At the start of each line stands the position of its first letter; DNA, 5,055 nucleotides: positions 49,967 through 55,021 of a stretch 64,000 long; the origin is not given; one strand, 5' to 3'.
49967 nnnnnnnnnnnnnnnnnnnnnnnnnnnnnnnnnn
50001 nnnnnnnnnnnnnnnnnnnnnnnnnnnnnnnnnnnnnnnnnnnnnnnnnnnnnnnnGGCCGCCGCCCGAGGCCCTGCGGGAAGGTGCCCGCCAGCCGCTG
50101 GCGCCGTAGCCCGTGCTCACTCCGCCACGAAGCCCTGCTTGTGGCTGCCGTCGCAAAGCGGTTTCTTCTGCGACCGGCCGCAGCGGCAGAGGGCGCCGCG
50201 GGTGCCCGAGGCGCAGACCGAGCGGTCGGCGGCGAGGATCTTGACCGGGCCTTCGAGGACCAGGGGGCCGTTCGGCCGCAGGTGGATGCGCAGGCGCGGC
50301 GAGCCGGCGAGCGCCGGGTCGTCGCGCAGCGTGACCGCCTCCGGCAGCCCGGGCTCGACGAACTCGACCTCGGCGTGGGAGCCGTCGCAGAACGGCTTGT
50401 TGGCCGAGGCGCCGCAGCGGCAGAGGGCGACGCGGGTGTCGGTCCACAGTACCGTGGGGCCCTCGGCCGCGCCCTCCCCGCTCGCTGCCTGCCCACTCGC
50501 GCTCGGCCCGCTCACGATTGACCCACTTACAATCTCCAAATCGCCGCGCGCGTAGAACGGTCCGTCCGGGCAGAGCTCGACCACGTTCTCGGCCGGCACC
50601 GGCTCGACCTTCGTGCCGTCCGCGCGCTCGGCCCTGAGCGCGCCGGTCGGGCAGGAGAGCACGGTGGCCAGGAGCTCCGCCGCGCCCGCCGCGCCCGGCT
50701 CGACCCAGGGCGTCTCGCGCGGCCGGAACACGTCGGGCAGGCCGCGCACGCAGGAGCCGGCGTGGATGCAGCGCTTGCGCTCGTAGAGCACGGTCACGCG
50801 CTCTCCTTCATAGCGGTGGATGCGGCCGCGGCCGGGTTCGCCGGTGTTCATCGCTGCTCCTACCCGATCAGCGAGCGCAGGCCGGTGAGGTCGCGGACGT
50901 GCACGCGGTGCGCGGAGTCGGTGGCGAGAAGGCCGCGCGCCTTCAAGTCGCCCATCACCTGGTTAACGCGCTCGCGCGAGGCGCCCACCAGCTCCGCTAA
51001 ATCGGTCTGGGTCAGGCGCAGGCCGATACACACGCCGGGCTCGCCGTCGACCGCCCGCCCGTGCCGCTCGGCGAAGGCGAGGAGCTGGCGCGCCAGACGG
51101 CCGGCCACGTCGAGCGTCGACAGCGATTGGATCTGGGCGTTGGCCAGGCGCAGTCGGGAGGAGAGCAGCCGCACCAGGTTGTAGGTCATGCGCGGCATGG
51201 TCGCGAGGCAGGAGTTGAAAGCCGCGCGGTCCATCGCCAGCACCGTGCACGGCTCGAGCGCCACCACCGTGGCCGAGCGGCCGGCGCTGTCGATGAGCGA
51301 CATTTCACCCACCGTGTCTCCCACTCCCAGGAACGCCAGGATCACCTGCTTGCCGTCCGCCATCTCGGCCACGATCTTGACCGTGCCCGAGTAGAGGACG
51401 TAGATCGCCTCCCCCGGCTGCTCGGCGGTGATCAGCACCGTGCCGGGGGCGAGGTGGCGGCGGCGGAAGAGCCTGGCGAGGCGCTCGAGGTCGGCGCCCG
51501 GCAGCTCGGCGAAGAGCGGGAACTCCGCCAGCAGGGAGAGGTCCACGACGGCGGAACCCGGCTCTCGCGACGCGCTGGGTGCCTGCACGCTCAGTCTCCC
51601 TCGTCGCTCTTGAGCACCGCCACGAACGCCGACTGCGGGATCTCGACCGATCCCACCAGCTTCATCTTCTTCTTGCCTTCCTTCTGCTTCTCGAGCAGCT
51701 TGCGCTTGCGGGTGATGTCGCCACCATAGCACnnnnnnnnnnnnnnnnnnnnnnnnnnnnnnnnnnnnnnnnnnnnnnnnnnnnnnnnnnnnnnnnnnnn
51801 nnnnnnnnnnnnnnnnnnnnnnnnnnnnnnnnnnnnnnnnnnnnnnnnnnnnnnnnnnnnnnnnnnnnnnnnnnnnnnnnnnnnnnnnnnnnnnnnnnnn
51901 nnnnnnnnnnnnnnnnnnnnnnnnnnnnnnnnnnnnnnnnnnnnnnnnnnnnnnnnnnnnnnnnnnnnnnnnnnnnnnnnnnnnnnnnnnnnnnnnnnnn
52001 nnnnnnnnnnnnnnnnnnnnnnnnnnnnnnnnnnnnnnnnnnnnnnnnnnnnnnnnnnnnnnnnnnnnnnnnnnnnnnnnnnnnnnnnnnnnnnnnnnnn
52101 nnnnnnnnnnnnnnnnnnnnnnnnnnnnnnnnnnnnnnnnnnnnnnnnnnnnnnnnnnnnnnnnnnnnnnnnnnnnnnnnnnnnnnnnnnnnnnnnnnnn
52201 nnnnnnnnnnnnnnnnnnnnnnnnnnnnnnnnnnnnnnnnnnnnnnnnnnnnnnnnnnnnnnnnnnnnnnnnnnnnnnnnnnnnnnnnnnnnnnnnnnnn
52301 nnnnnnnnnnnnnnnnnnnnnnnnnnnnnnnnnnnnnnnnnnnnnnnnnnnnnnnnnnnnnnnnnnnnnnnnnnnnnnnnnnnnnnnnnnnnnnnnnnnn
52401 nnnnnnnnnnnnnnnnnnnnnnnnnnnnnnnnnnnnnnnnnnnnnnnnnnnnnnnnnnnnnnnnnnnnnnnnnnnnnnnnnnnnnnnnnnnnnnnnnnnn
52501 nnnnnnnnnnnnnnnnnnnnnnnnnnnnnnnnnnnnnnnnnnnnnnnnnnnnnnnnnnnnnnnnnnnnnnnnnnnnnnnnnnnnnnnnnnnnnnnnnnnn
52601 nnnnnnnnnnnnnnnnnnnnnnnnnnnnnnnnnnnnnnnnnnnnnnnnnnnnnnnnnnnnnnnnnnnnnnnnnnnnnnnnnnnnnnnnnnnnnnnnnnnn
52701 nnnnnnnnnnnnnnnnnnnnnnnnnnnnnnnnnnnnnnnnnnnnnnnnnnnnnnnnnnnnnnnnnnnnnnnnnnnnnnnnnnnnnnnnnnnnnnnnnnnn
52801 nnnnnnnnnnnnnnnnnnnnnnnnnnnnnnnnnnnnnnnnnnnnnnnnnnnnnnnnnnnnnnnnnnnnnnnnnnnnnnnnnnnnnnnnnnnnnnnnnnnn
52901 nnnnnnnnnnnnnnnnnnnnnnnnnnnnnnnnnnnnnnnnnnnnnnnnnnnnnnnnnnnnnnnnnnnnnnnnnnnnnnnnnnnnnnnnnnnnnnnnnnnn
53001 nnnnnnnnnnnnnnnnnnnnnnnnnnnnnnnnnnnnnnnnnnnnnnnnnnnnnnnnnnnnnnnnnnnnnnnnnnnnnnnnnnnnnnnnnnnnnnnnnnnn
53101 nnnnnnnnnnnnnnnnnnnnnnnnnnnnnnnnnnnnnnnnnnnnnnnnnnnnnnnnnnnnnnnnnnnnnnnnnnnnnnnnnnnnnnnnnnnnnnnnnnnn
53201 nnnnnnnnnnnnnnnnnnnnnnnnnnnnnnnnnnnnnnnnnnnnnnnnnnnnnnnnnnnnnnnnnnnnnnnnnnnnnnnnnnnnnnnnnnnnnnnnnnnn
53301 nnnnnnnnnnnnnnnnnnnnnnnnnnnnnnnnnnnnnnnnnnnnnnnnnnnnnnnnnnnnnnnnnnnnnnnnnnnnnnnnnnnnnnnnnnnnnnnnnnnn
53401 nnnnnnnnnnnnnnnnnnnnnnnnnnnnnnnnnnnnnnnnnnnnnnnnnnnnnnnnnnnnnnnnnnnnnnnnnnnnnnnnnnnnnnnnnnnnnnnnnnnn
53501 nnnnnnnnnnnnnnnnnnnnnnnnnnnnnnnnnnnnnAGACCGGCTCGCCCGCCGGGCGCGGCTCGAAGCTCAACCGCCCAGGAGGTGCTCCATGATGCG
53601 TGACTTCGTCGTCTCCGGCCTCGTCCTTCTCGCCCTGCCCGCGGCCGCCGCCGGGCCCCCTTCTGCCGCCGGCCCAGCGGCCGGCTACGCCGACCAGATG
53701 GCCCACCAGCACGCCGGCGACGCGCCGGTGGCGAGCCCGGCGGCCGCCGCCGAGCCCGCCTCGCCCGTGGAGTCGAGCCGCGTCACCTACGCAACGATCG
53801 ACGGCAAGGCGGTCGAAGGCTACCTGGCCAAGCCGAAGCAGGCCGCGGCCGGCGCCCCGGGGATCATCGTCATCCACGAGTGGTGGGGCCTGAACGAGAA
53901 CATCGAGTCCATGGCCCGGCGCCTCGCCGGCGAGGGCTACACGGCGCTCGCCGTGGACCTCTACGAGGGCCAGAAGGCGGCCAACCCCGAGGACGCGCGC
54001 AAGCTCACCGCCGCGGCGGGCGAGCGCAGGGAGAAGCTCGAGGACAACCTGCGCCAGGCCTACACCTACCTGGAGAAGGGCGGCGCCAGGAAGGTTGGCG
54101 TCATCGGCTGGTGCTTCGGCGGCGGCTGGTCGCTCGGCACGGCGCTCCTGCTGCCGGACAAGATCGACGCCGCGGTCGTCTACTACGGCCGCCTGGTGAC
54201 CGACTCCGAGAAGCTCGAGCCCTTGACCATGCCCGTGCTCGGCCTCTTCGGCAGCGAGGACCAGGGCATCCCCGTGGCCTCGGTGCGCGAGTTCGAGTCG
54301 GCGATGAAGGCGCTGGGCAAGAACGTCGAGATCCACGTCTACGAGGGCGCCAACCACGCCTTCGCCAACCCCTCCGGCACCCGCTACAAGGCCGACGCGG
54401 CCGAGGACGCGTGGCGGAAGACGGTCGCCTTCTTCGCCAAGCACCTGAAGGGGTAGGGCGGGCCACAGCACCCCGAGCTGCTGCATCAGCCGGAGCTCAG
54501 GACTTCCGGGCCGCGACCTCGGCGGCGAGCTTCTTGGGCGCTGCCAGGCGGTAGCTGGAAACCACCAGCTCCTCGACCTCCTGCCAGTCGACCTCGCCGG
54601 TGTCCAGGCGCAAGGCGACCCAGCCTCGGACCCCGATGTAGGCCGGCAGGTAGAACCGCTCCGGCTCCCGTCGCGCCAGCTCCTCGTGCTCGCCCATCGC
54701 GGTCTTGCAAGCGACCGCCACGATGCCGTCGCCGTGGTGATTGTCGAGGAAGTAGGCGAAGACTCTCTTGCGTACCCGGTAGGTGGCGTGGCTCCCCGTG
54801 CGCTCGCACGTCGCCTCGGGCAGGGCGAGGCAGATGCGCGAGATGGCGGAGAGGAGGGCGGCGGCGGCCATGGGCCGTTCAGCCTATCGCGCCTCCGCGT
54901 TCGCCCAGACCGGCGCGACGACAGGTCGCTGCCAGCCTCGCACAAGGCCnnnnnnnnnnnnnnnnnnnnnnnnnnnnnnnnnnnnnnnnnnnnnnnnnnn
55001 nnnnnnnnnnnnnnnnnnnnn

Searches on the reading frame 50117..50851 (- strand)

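Call 47: search_protein_families(library=pfam, proteins=[window:50117-50851:-], max_evalue=0.001)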
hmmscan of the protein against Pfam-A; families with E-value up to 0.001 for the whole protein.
window:50117-50851:- (244 aa): 2 families
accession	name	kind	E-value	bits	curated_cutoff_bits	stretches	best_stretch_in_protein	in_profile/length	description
PF09360.15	zf-CDGSH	-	3.3e-32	110.9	29.5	2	194-238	1-48/48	Iron-binding zinc finger CDGSH type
PF06902.16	Fer4_19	-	3.5e-18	65.8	24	1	14-73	1-60/64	Divergent 4Fe-4S mono-cluster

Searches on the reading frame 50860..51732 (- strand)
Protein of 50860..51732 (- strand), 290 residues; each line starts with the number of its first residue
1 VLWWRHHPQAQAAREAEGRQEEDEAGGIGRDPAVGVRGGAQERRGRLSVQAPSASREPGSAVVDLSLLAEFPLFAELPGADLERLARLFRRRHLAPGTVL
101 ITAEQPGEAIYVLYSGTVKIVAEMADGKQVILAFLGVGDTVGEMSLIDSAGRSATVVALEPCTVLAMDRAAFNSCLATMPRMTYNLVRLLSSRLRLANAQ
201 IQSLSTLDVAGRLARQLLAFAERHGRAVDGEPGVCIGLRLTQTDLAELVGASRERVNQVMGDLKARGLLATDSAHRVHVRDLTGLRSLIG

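Call 47: search_protein_families(library=pfam, proteins=[window:50860-51732:-], max_evalue=0.001)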
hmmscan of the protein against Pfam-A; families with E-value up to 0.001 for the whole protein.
window:50860-51732:- (290 aa): 3 families
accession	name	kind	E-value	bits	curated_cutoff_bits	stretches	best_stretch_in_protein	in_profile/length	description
PF00027.35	cNMP_binding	-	2.1e-24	85.7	27.5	1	91-177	1-87/89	Cyclic nucleotide-binding domain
PF13545.12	HTH_Crp_2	-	7.8e-16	58.2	27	1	211-287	1-69/70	Crp-like helix-turn-helix domain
PF00325.26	Crp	-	1.8e-06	28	21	1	238-269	1-32/32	Bacterial regulatory proteins, crp family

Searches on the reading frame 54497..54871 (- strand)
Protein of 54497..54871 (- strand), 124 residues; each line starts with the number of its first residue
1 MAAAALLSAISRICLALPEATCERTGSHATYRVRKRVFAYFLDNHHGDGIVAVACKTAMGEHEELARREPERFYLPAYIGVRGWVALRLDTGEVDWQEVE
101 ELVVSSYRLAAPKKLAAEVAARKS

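Call 7: search_protein_families(library=pfam, proteins=[window:54497-54871:-])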
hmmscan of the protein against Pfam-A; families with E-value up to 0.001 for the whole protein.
window:54497-54871:- (124 aa): 1 family
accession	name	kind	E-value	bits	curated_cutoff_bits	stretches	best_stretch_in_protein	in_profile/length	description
PF04237.18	YjbR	-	3e-13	50.7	30.1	1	15-109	1-88/88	YjbR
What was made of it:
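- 54497..54871 (-): YjbR-family gene, possibly the last gene of the P1 operon. Pfam YjbR (call 7).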
